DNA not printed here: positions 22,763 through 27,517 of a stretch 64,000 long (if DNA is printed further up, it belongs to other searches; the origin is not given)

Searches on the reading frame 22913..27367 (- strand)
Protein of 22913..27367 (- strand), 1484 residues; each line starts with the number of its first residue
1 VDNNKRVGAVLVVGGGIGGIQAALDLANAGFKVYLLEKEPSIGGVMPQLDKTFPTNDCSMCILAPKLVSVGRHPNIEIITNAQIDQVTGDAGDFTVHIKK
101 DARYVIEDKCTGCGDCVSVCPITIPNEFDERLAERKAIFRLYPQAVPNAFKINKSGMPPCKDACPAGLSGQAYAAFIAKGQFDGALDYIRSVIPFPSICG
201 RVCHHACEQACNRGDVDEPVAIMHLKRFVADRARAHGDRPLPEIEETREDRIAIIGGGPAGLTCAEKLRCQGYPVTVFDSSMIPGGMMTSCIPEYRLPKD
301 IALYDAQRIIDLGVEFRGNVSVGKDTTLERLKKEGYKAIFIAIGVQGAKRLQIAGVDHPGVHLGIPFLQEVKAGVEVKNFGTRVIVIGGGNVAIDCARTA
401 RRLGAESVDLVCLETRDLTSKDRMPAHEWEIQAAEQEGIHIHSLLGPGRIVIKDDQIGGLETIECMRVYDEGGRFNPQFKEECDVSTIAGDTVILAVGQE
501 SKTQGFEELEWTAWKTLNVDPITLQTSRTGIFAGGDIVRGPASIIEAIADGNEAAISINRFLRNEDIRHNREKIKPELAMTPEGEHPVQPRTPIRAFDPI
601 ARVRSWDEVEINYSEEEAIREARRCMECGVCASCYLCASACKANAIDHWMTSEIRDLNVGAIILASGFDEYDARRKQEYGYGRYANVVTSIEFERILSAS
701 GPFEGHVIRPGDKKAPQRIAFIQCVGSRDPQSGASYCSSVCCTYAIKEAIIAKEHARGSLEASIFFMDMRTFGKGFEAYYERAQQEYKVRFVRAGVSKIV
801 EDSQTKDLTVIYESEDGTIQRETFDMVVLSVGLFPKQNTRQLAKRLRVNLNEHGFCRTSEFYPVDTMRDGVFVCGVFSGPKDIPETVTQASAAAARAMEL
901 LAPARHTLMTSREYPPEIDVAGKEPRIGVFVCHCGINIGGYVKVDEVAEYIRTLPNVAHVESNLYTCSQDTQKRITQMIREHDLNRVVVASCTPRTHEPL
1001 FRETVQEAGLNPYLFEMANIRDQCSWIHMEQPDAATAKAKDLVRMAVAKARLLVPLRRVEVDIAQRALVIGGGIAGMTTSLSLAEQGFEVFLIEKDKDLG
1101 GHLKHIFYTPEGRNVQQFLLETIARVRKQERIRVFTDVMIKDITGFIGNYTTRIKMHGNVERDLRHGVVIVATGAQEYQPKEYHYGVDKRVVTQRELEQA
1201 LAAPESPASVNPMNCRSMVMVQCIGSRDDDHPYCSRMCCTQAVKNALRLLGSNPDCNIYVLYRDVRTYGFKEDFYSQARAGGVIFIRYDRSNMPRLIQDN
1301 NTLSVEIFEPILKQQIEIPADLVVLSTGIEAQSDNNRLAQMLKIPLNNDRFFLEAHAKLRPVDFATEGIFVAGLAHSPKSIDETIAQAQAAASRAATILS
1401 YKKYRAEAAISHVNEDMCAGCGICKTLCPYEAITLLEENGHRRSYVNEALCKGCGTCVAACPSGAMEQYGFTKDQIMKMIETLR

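Call 9: search_protein_families(library=pfam, proteins=[window:22913-27367:-], max_evalue=0.00001)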
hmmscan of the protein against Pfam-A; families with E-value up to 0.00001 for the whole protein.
window:22913-27367:- (1484 aa): 24 families
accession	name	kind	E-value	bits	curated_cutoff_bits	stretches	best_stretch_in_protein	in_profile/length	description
PF07992.20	Pyr_redox_2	-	7.2e-60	203.3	26.1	3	251-551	2-291/291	Pyridine nucleotide-disulphide oxidoreductase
PF13450.12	NAD_binding_8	-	1.1e-26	93.3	21.9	3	1069-1106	1-38/68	NAD(P)-binding Rossmann-like domain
PF12831.13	FAD_oxidored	-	3e-21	76.6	27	1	10-46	2-38/416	FAD dependent oxidoreductase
PF14691.11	Fer4_20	-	5.4e-20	71.7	25.8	1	147-236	19-111/113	Dihydroprymidine dehydrogenase domain II, 4Fe-4S cluster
PF00070.33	Pyr_redox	-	3e-17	63.4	22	0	383-443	1-59/82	Pyridine nucleotide-disulphide oxidoreductase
PF01266.30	DAO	-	3.1e-17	63.6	27.9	1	1067-1101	2-36/353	FAD dependent oxidoreductase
PF00890.30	FAD_binding_2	-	6.9e-16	58.9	20.4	1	1067-1103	2-38/414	FAD binding domain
PF13738.12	Pyr_redox_3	-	8.5e-15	55.2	30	0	373-535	152-305/305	Pyridine nucleotide-disulphide oxidoreductase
PF03486.20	HI0933_like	-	2.6e-14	53.7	50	0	1067-1103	3-39/244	HI0933-like protein Rossmann domain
PF00037.32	Fer4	-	3.7e-14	52.3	21.1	1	1445-1466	2-23/24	4Fe-4S binding domain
PF01262.27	AlaDh_PNT_C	-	1.8e-12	47.6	23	0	382-419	29-65/214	Alanine dehydrogenase/PNT, C-terminal domain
PF01134.28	GIDA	-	2.1e-12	47.2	22.1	0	10-38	2-30/391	Glucose inhibited division protein A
PF01946.23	Thi4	-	8.7e-12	45.2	26.2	0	243-288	11-57/235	Thi4 family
PF01494.25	FAD_binding_3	-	2.2e-11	44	22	0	1067-1098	4-35/349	FAD binding domain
PF14697.11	Fer4_21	-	2.3e-11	44.1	35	1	1412-1465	2-56/59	4Fe-4S dicluster domain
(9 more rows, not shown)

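Call 48: search_protein_families(library=ncbifam, proteins=[window:22913-27367:-], max_evalue=0.00001)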
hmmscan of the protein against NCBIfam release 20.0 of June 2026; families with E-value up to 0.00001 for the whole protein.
window:22913-27367:- (1484 aa): 155 families (the best 25 are shown)
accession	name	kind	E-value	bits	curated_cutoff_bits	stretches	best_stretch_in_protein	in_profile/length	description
NF040770.1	hetero_SS_HdrA2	exception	0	1049.6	1100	4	625-903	284-562/777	CoB-CoM heterodisulfide reductase HdrA2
NF041778.1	hetero_SS_HdrA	equivalog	3.2e-232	772.6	1400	4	631-909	300-578/771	ferredoxin:CoB-CoM heterodisulfide reductase subunit HdrA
NF041891.1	hdrA_Methbact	equivalog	2.3e-218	727.1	1300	4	628-901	284-556/762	ferredoxin:CoB-CoM heterodisulfide reductase subunit HdrA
NF009410.0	PRK12771.1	subfamily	1.7e-161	538.6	516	2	151-656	41-539/566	NAD(P)-binding protein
NF009454.0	PRK12814.1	equivalog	8.1e-112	374.7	916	1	157-635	101-578/657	putative NADPH-dependent glutamate synthase small subunit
NF010590.0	PRK13984.1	equivalog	2.2e-107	359.7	946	1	160-565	198-609/611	putative oxidoreductase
NF009414.0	PRK12778.1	equivalog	3.1e-98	329.9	1103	1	145-564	324-751/752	bifunctional dihydroorotate dehydrogenase B NAD binding subunit/NADPH-dependent glutamate synthase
TIGR01316.1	gltA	equivalog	8.6e-91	305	471.75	1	157-562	35-449/449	NADPH-dependent glutamate synthase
TIGR03315.1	Se_ygfK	equivalog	1.7e-88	297.2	835.3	1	154-642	441-898/1012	putative selenate reductase subunit YgfK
TIGR01318.1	gltD_gamma_fam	subfamily_domain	2.4e-68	230.8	482.95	1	145-563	35-466/467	glutamate synthase, small subunit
TIGR01317.1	GOGAT_sm_gam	subfamily_domain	8.7e-65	219.4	447.7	1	154-565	46-481/485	glutamate synthase small subunit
NF009413.0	PRK12775.1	equivalog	2.8e-64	217.4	1895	1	151-565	332-757/1006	putative trifunctional 2-polyprenylphenol hydroxylase/glutamate synthase subunit beta/ferritin domain-containing protein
NF009408.0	PRK12769.1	equivalog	3.6e-64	217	1003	1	160-565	236-654/659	formate-dependent uric acid utilization protein AegA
NF009409.0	PRK12770.1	subfamily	1.1e-61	209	343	1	245-566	14-354/360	putative glutamate synthase subunit beta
NF045663.1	diclust_near_Sec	equivalog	1.1e-61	208.9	530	2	156-354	16-209/759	pyridine nucleotide-disulfide oxidoreductase/dicluster-binding protein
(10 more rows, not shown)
